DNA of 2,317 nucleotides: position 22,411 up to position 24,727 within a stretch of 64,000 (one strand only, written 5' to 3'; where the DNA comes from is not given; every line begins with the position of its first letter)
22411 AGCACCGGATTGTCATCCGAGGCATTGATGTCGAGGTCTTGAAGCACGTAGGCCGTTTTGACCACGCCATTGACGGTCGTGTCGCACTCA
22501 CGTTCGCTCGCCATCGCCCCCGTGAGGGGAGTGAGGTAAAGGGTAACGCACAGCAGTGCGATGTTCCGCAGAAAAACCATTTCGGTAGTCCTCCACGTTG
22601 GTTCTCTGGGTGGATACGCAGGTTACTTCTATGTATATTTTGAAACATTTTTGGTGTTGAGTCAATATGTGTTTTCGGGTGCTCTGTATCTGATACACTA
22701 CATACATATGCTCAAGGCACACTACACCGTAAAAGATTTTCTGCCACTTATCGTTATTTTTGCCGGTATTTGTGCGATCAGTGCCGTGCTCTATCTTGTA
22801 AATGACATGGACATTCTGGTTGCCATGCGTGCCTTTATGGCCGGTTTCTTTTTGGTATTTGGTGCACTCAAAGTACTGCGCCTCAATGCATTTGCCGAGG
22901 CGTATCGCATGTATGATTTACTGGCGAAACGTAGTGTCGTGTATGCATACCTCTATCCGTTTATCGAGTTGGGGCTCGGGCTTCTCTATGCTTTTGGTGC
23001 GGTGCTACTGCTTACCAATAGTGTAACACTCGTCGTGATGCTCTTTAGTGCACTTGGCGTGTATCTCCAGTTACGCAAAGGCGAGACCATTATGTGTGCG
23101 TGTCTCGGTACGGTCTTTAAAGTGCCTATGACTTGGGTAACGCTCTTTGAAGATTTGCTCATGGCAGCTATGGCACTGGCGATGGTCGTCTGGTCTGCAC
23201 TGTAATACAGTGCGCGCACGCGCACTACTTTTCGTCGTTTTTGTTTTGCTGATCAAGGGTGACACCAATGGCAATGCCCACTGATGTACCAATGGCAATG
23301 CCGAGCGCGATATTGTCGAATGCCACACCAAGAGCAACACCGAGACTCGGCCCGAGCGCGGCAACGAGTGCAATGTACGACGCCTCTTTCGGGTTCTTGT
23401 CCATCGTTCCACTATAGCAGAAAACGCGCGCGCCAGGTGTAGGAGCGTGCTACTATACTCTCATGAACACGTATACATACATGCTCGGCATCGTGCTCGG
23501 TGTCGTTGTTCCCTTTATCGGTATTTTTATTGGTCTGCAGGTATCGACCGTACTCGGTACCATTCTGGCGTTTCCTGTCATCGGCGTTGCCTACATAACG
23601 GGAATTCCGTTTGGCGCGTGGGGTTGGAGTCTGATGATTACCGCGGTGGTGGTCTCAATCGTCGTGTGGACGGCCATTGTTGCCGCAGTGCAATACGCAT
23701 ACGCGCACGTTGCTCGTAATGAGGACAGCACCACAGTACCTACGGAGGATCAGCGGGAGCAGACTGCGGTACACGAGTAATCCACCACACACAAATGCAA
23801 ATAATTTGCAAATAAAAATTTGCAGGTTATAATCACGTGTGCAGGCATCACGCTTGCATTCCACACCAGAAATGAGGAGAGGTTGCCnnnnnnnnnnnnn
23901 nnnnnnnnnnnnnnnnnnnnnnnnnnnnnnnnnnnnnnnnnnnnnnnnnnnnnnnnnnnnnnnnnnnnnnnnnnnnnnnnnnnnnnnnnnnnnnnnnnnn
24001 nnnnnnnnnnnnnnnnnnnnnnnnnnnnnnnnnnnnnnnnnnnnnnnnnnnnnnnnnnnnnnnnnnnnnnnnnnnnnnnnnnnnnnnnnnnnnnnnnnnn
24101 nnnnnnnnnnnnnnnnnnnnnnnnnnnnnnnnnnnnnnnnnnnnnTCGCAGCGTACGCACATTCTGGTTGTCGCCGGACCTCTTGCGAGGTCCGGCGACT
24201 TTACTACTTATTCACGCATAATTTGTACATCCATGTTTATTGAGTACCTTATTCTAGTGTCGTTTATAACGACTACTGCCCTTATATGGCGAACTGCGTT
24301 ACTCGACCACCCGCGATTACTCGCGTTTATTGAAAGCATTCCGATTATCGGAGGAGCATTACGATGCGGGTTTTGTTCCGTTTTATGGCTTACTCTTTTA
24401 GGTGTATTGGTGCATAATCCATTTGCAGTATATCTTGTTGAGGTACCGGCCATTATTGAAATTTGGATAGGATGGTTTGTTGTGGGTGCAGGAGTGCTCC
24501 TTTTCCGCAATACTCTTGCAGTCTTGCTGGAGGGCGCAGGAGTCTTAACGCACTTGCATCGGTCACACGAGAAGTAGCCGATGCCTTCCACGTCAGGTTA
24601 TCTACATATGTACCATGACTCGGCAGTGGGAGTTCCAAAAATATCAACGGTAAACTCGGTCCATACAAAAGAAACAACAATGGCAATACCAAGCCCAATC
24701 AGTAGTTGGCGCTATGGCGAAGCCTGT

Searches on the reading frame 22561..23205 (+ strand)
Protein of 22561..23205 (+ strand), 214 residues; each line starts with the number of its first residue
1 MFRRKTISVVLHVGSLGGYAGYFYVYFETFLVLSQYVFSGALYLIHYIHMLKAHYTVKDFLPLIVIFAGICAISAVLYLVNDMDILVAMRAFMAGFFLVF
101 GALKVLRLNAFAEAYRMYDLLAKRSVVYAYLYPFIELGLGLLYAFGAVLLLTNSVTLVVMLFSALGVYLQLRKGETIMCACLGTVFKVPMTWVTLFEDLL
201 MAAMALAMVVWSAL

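Call 3: search_protein_families(library=pfam, proteins=[window:22561-23205:+], max_evalue=0.1)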
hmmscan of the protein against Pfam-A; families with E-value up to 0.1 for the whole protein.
window:22561-23205:+ (214 aa): 2 families
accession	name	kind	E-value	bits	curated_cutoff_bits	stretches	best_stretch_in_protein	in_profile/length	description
PF07291.16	MauE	-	7.2e-15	55.9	27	1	85-208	4-126/128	Methylamine utilisation protein MauE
PF07681.17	DoxX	-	0.0089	17.1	23.6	1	86-167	2-83/85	DoxX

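Call 49: search_protein_families(library=ncbifam, proteins=[window:22561-23202:+], max_evalue=0.01)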
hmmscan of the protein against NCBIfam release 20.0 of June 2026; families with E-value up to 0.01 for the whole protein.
window:22561-23202:+ (214 aa): 0 families

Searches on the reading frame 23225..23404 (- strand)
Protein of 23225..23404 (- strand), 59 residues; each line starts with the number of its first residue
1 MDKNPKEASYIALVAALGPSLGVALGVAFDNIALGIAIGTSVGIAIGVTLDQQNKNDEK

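Call 3: search_protein_families(library=pfam, proteins=[window:23225-23404:-], max_evalue=0.1)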
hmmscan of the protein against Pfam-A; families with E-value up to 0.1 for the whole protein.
window:23225-23404:- (59 aa): 1 family
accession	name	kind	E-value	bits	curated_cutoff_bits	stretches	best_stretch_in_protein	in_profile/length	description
PF10247.14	Romo1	-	0.03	15.2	27.6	1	29-48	3-22/66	Reactive mitochondrial oxygen species modulator 1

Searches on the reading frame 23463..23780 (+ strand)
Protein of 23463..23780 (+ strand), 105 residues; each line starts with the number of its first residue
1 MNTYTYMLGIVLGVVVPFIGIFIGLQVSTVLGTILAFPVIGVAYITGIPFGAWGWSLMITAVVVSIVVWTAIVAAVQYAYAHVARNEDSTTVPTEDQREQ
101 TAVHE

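Call 3: search_protein_families(library=pfam, proteins=[window:23463-23780:+], max_evalue=0.1)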
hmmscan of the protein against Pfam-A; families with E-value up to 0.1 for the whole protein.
window:23463-23780:+ (105 aa): 2 families
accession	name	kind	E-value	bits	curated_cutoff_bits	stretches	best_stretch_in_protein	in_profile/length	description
PF06011.17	TRP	-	0.00063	19.1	28.5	1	23-100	349-424/426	Transient receptor potential (TRP) ion channel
PF14316.11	DUF4381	-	0.089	13.5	27.2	0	51-92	17-59/145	Domain of unknown function (DUF4381)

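Call 49: search_protein_families(library=ncbifam, proteins=[window:23463-23777:+], max_evalue=0.01)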
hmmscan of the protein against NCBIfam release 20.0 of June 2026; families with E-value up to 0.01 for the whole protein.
window:23463-23777:+ (105 aa): 0 families

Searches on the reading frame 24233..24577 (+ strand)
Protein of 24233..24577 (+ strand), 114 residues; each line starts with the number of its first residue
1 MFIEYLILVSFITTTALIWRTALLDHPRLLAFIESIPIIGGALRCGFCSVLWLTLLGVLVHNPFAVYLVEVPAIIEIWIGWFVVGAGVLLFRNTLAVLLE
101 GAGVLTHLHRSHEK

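Call 3: search_protein_families(library=pfam, proteins=[window:24233-24577:+], max_evalue=0.1)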
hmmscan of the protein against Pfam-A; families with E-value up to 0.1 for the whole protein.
window:24233-24577:+ (114 aa): 0 families

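Call 49: search_protein_families(library=ncbifam, proteins=[window:24233-24574:+], max_evalue=0.01)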
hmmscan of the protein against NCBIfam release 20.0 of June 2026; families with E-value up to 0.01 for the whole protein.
window:24233-24574:+ (114 aa): 0 families

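Call 51: find_homologous_proteins(query=window:24233-24574:+, max_evalue=0.001)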
Query window:24233-24574:+ (114 aa): 9 proteins with E <= 0.001 among 1193 candidates.
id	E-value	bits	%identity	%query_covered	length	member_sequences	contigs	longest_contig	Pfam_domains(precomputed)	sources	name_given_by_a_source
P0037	6.3e-67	241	100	100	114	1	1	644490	-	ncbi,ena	-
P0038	3.5e-35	138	54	100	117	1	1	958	-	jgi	jgi:hypothetical protein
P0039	2.1e-34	136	58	99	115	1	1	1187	-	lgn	-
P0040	6.1e-34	135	54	97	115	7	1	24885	-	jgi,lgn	jgi:hypothetical protein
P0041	6.3e-34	134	52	100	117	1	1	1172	-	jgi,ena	jgi:hypothetical protein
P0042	6.6e-33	131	54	100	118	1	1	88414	-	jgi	jgi:hypothetical protein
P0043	2.7e-32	129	58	96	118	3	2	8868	-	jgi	jgi:hypothetical protein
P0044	1.4e-28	117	50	100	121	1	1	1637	-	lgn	-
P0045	9.6e-26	108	48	100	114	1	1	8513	-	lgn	-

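Call 53: find_encoding_contigs(protein=P0042, flank=6000, max_places=3)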
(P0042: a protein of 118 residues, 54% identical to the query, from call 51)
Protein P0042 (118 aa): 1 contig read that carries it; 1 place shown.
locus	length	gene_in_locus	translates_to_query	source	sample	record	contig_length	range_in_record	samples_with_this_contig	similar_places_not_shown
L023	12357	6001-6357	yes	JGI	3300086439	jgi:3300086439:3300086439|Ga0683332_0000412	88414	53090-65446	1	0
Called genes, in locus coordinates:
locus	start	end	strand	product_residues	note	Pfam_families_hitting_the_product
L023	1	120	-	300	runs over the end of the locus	PF03462:PCRF, PF00472:RF-1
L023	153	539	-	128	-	PF24963:DUF7768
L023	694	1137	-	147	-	-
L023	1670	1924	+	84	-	-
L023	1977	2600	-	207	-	PF06736:TMEM175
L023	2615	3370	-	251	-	PF13489:Methyltransf_23, PF13847:Methyltransf_31, PF08241:Methyltransf_11, PF08242:Methyltransf_12, PF13649:Methyltransf_25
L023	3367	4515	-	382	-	PF07907:YibE_F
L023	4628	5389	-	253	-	-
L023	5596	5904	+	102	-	-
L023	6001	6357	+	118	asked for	-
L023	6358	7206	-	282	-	PF00248:Aldo_ket_red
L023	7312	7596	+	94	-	-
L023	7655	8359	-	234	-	PF02535:Zip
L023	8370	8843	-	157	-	PF01475:FUR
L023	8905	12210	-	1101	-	-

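Call 64: predict_structure(alignment_id=A4)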
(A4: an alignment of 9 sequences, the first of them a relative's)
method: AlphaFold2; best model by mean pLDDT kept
length: 114 residues; sequences in the alignment: 9
mean_pLDDT: 86.3   pTM: 0.71
mean pLDDT of the five models: 86.3, 85.9, 85.4, 84.6, 69.1
residues with pLDDT >= 90: 46; 70-90: 66; 50-70: 2; < 50: 0
segments of 3 or more residues with pLDDT < 50: none
pLDDT, mean of each block of 10 residues (from residue 1): 91 90 88 82 80 92 88 93 93 85 73 71
secondary structure, 60 per line:
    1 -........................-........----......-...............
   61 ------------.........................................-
elements in order: H2-25 H27-34 H39-44 H46-60 H73-113

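Call 66: fold_search(model_id=the predicted structure, library=pdb)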
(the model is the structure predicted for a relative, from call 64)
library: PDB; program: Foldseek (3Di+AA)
matches with E <= 10: 17; with E <= 0.001: 0
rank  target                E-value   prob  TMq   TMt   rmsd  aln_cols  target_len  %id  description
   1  4dnd                  2.0e+00  0.13  0.26  0.30   8.1        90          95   16  Crystal structure of syntaxin 10 from Homo sapiens (released 2012-02-22)
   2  9rgx_B                2.2e+00  0.14  0.27  0.32  10.2        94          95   11  X-ray crystal structure of a de novo designed single-chain antiparallel 3-helix coiled-coil bundle, sc-apCC3-ACW (released 2025-09-03)
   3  9rgx_A                3.0e+00  0.10  0.27  0.31   9.0        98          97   16  X-ray crystal structure of a de novo designed single-chain antiparallel 3-helix coiled-coil bundle, sc-apCC3-ACW (released 2025-09-03)
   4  8qz3_B                3.8e+00  0.11  0.33  0.17  10.0       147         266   14  Crystal structure of human two pore domain potassium ion channel TREK-2 (K2P10.1) in complex with an activatory nanobo (released 2024-05-29)
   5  4p1n_B                5.3e+00  0.06  0.26  0.17  10.7       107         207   14  Crystal structure of Atg1-Atg13 complex (released 2014-05-07)
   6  6pis_A                5.6e+00  0.06  0.28  0.18   8.1       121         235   16  Mouse two pore domain K+ channel TRAAK (K2P4.1) - Fab complex structure (released 2019-12-25)
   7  9nr7_H                6.7e+00  0.06  0.26  0.19  10.6       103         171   11  The structure of GluA1/A4 LBD-TMD in Noelin-AMPAR complex (released 2025-07-02)
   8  7pgi_D                6.7e+00  0.04  0.28  0.22  18.0       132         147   11  NaVAb1p (bicelles) (released 2022-06-08)
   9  7pgf_C                7.5e+00  0.06  0.29  0.26  13.2       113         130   14  Calcium-selective Sp1 channel pore domain only (released 2022-06-08)
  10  7pgi_A                7.5e+00  0.05  0.28  0.23  13.3       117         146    8  NaVAb1p (bicelles) (released 2022-06-08)
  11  8y52_R                7.5e+00  0.02  0.20  0.10  14.6       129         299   10  Cryo-EM structure of the BA1-bound BRS3-Gq complex (released 2024-09-11)
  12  4bw5_B                7.9e+00  0.05  0.29  0.17   9.2       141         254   14  Crystal structure of human two pore domain potassium ion channel TREK2 (K2P10.1) (released 2013-07-31)
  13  8vvi_C                8.9e+00  0.06  0.30  0.33   9.1       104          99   16  Cryo-EM structure of a type II ZorAB complex from Sulfuricurvum kujiense (released 2025-02-05)
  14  8oyx_B                9.4e+00  0.04  0.30  0.17  14.6       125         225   15  De novo designed soluble GPCR-like fold GLF_18 (released 2023-10-18)
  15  1a4f_A                9.4e+00  0.02  0.19  0.16  10.1        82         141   18  BAR-HEADED GOOSE HEMOGLOBIN (OXY FORM) (released 1998-04-29)
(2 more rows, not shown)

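Call 77: search_solved_structures(query=A3, max_evalue=1)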
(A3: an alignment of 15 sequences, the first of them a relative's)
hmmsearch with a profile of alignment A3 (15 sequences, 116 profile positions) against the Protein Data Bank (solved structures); distinct sequences matched with E-value up to 1: 0.

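Call 78: search_protein_families(library=pfam, alignment_id=A3, max_evalue=1)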
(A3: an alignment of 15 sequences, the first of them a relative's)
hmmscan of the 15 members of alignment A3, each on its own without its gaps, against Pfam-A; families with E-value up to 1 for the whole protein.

A. member 1, P0037 (114 aa): 0 families

B. families by the number of members that match (of 15 scanned): 5 families
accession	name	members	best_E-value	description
PF07098.16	DUF1360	12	0.0073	Protein of unknown function (DUF1360)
PF11085.13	YqhR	1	0.074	Conserved membrane protein YqhR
PF02380.20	Papo_T_antigen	1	0.1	T-antigen specific domain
PF25258.1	DUF7859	1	0.11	Family of unknown function (DUF7859)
PF11511.13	RhodobacterPufX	1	0.17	Intrinsic membrane protein PufX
